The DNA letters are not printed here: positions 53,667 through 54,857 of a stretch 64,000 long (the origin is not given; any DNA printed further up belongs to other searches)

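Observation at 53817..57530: Imino-acid-type A-T-TE next to a SyrB2-like enzyme whose metal motif is H-x-V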

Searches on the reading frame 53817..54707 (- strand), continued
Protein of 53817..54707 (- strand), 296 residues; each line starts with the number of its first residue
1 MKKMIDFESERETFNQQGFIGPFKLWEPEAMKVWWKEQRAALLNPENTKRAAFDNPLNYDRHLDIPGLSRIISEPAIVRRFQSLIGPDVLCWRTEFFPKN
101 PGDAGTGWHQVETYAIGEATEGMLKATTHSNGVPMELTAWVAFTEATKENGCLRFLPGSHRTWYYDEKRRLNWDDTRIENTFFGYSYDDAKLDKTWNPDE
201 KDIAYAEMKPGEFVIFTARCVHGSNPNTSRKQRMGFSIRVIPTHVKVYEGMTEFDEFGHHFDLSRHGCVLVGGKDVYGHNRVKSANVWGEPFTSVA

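Call 25: find_encoding_contigs(protein=P0104, flank=10000, max_places=1)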
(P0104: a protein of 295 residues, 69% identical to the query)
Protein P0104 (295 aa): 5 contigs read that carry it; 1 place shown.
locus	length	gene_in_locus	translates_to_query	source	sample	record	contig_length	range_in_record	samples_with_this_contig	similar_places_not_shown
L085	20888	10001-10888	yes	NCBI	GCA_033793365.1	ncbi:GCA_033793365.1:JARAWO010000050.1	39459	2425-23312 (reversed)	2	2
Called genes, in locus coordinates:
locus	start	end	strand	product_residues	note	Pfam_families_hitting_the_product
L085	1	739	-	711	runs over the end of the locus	-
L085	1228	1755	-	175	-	-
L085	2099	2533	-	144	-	PF18029:Glyoxalase_6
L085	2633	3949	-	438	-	PF00999:Na_H_Exchanger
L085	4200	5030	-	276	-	PF27534:NovG_helical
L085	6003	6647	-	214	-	PF09365:DUF2461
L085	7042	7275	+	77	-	PF03621:MbtH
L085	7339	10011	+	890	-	PF00501:AMP-binding, PF13193:AMP-binding_C, PF00550:PP-binding, PF00975:Thioesterase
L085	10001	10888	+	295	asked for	PF05721:PhyH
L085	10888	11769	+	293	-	PF05118:Asp_Arg_Hydrox, PF05373:Pro_3_hydrox_C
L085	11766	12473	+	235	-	PF03070:TENA_THI-4 (weak), PF14518:Haem_oxygenas_2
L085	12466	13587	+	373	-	PF00487:FA_desaturase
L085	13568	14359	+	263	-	PF02567:PhzC-PhzF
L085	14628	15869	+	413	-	PF00083:Sugar_tr (faint), PF05977:MFS_3, PF07690:MFS_1, PF06963:FPN1 (weak), PF07690:MFS_1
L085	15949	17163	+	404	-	PF00067:p450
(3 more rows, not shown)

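Call 26: find_encoding_contigs(protein=P0058, flank=10000, max_places=1)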
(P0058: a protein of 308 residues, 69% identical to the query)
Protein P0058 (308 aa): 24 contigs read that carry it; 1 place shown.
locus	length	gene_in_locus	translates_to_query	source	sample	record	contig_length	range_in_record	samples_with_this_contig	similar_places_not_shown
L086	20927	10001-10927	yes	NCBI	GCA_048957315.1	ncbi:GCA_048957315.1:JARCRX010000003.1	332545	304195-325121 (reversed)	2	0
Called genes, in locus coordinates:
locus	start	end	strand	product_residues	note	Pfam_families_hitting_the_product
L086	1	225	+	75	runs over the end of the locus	-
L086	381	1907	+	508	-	PF22483:Mu-transpos_C_2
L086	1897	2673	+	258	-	PF01695:IstB_IS21, PF00308:Bac_DnaA, PF02562:PhoH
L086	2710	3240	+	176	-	-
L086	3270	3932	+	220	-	-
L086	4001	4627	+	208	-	PF22624:AASDHPPT_N, PF01648:ACPS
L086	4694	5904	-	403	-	PF01527:HTH_Tnp_1, PF13384:HTH_23 (faint), PF13518:HTH_28 (faint), PF13551:HTH_29 (faint), PF13276:HTH_21, PF00665:rve, PF13683:rve_3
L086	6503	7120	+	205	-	PF13384:HTH_23, PF13518:HTH_28, PF13551:HTH_29, PF13565:HTH_32 (weak), PF13592:HTH_33 (weak)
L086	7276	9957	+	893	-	PF00501:AMP-binding, PF13193:AMP-binding_C (weak), PF00550:PP-binding, PF00975:Thioesterase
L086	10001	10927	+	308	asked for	PF05721:PhyH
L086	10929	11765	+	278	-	PF05118:Asp_Arg_Hydrox, PF05373:Pro_3_hydrox_C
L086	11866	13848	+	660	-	PF13434:Lys_Orn_oxgnase, PF13454:NAD_binding_9 (faint), PF13738:Pyr_redox_3 (faint), PF04299:FMN_bind_2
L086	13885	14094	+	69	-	PF03621:MbtH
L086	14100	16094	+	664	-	PF00501:AMP-binding, PF13193:AMP-binding_C, PF00550:PP-binding (weak)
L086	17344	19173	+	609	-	PF00501:AMP-binding, PF13193:AMP-binding_C, PF00550:PP-binding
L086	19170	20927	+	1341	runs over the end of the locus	PF00668:Condensation, PF00501:AMP-binding, PF13193:AMP-binding_C, PF00550:PP-binding, PF00561:Abhydrolase_1, PF00975:Thioesterase, PF12697:Abhydrolase_6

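Call 27: search_protein_representatives(protein=window:53817-54707:-)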
Query: 296 residues. Proteins with E-value up to 0.001 (for the whole library): 2387; up to 1e-10: 621; up to 1e-30: 45. The best 150 are listed.
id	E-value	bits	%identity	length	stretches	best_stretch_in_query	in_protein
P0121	8.1e-86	304.5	51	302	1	9-283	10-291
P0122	7.5e-75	268.5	44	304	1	10-292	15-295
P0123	2.9e-74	266.6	46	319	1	6-293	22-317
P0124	3.3e-74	266.4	45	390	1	11-292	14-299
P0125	3.2e-65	236.9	42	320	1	8-293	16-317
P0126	6.0e-62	226.1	42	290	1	12-292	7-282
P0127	5.7e-59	216.3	39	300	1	10-284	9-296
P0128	4.0e-58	213.6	69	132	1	6-134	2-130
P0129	9.3e-57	209.1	50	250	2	129-293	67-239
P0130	1.5e-56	208.4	43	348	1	12-266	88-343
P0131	2.7e-55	204.2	40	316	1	9-285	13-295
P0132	6.3e-52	193.2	48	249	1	12-278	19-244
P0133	2.8e-49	184.5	65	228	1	123-240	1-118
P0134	1.8e-48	181.9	41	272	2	8-170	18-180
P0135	1.5e-40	155.8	82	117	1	38-120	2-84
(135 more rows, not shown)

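Call 34: search_protein_families(library=pfam, proteins=[L053:6946-8682:+, L053:8854-9888:+, L053:11077-12147:+, L053:12664-13620:+, L053:13527-14936:+, L068:6443-8158:+, L068:9120-9791:+, L068:11054-12127:+, L068:12004-14526:+, L068:14621-15511:+], max_evalue=0.001)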
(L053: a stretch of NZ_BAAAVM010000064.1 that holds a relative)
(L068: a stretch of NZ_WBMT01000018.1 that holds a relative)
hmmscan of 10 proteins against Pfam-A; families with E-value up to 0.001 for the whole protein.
L053:6946-8682:+ (578 aa): 1 family
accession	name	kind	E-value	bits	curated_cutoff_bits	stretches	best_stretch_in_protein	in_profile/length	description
PF00501.34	AMP-binding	-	3.9e-42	144.9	29.9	1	60-408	8-359/384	AMP-binding enzyme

L053:8854-9888:+ (344 aa): 2 families
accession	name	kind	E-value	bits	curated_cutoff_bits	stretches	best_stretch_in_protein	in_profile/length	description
PF04909.20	Amidohydro_2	-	2.5e-36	126.4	26.4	1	127-332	66-287/289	Amidohydrolase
PF01979.26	Amidohydro_1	-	0.00045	20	25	0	34-304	4-263/345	Amidohydrolase family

L053:11077-12147:+ (356 aa): 1 family
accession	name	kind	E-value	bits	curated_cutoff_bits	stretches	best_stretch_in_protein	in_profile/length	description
PF08541.16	ACP_syn_III_C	-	0.00066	20.2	26.6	0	266-354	2-88/90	3-Oxoacyl-[acyl-carrier-protein (ACP)] synthase III C terminal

L053:12664-13620:+ (318 aa): 0 families

L053:13527-14936:+ (469 aa): 1 family
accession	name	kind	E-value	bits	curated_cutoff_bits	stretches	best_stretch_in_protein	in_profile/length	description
PF00999.27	Na_H_Exchanger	-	3.8e-46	158.1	26.2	1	53-425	6-371/375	Sodium/hydrogen exchanger, transmembrane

L068:6443-8158:+ (571 aa): 0 families

L068:9120-9791:+ (223 aa): 3 families
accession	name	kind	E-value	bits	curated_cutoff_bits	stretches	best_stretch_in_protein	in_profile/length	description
PF00196.25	GerE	-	6e-14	51.9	23.5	1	137-191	3-57/57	Bacterial regulatory proteins, luxR family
PF08281.18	Sigma70_r4_2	-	3e-06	27.2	25.7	1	137-179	11-54/54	Sigma-70, region 4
PF13384.12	HTH_23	-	4.3e-05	23.6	24.6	1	143-174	9-40/50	Homeodomain-like domain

L068:11054-12127:+ (357 aa): 3 families
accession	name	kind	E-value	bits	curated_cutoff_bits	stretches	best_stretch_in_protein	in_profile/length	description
PF00195.25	Chal_sti_synt_N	-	1.9e-05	24.7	27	1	110-222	103-221/225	Chalcone and stilbene synthases, N-terminal domain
PF08545.16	ACP_syn_III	-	0.00025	21.3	24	1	168-225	5-64/80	3-Oxoacyl-[acyl-carrier-protein (ACP)] synthase III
PF08541.16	ACP_syn_III_C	-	0.00045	20.8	26.6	0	273-350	10-85/90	3-Oxoacyl-[acyl-carrier-protein (ACP)] synthase III C terminal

L068:12004-14526:+ (840 aa): 3 families
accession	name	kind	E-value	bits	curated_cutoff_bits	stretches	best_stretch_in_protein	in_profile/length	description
PF00501.34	AMP-binding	-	3e-76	257.2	29.9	1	231-584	1-384/384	AMP-binding enzyme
PF13193.12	AMP-binding_C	-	2.4e-12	48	24.5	1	642-716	1-76/76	AMP-binding enzyme C-terminal domain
PF00550.31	PP-binding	-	0.00024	21.8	20.8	1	746-807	2-66/67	Phosphopantetheine attachment site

L068:14621-15511:+ (296 aa): 1 family
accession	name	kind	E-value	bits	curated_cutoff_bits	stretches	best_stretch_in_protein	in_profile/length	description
PF00296.26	Bac_luciferase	-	1e-38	133.9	27.9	1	12-211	21-208/314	Luciferase-like monooxygenase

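Call 52: predict_structure(alignment_id=A1)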
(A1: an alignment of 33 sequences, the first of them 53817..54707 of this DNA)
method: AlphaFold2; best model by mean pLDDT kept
length: 296 residues; sequences in the alignment: 33
mean_pLDDT: 78.3   pTM: 0.84
mean pLDDT of the five models: 78.3, 78.1, 75.5, 70.0, 62.0
residues with pLDDT >= 90: 86; 70-90: 128; 50-70: 69; < 50: 13
segments of 3 or more residues with pLDDT < 50: 100-104
pLDDT, mean of each block of 10 residues (from residue 1): 76 94 92 87 74 56 76 92 93 73 58 52 68 78 68 85 81 59 66 89 88 89 66 77 88 76 85 92 86 87
secondary structure, 60 per line:
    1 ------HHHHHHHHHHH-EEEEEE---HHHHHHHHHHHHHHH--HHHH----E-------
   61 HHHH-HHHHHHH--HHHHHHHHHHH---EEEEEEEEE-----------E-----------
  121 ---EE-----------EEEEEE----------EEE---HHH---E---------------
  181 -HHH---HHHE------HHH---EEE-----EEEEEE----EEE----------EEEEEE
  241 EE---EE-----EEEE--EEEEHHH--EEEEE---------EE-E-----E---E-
elements in order: H7-17 E19-24 H28-42 H45-48 H61-64 H66-72 H75-85 E89-97 E137-142 E153-155 E204-206 E212-217 E222-224 E235-242 E253-256 E259-262 E268-272

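Call 57: fold_search(model_id=the predicted structure, library=pdb)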
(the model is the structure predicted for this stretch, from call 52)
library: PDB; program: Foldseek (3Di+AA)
matches with E <= 10: 1505; with E <= 0.001: 321
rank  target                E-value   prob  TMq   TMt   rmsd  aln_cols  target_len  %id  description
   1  2fct_B                4.6e-31  1.00  0.86  0.85   3.4       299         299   38  SyrB2 with Fe(II), chloride, and alpha-ketoglutarate (released 2006-03-21)
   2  2fct_A                1.0e-30  1.00  0.86  0.84   3.1       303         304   37  SyrB2 with Fe(II), chloride, and alpha-ketoglutarate (released 2006-03-21)
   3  2fcu_B                8.2e-30  1.00  0.85  0.85   2.9       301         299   38  SyrB2 with alpha-ketoglutarate (released 2006-03-21)
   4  2fcu_A                1.6e-29  1.00  0.85  0.81   3.2       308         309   37  SyrB2 with alpha-ketoglutarate (released 2006-03-21)
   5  3gjb_B                2.7e-23  1.00  0.73  0.79   3.9       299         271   35  CytC3 with Fe(II) and alpha-ketoglutarate (released 2009-04-14)
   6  3gjb_A                7.6e-23  1.00  0.70  0.78   5.0       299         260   35  CytC3 with Fe(II) and alpha-ketoglutarate (released 2009-04-14)
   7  3gja_B                9.3e-23  1.00  0.71  0.77   6.4       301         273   36  CytC3 (released 2009-04-14)
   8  3gja_A                8.8e-22  1.00  0.69  0.77   6.7       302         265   34  CytC3 (released 2009-04-14)
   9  6zyk                  1.9e-14  1.00  0.59  0.70   5.7       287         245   20  Non-heme monooxygenase, ThoJ-Ni complex (released 2020-10-14)
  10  6zyl                  2.0e-14  1.00  0.61  0.68   6.1       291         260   21  non-heme monooxygenase; ThoJ apo (released 2020-10-14)
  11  2a1x                  4.4e-12  1.00  0.54  0.62   6.8       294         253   17  Human phytanoyl-coa 2-hydroxylase in complex with iron and 2-oxoglutarate (released 2005-08-16)
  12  5equ_A                6.5e-12  1.00  0.54  0.62   5.7       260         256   16  Crystal structure of the epimerase SnoN in complex with Fe3+, alpha ketoglutarate and nogalamycin RO (released 2016-05-11)
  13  5ep9_B                1.0e-11  1.00  0.54  0.63   7.3       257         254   18  Crystal structure of the non-heme alpha ketoglutarate dependent epimerase SnoN from nogalamycin biosynthesis (released 2016-05-11)
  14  5epa_A                1.0e-11  1.00  0.55  0.62   6.5       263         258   18  Crystal structure of non-heme alpha ketoglutarate dependent carbocyclase SnoK from nogalamycin biosynthesis (released 2016-05-11)
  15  5erl_A                1.3e-11  1.00  0.55  0.62   7.4       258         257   17  Crystal structure of the epimerase SnoN in complex with Ni2+, succinate and nogalamycin RO (released 2016-05-11)
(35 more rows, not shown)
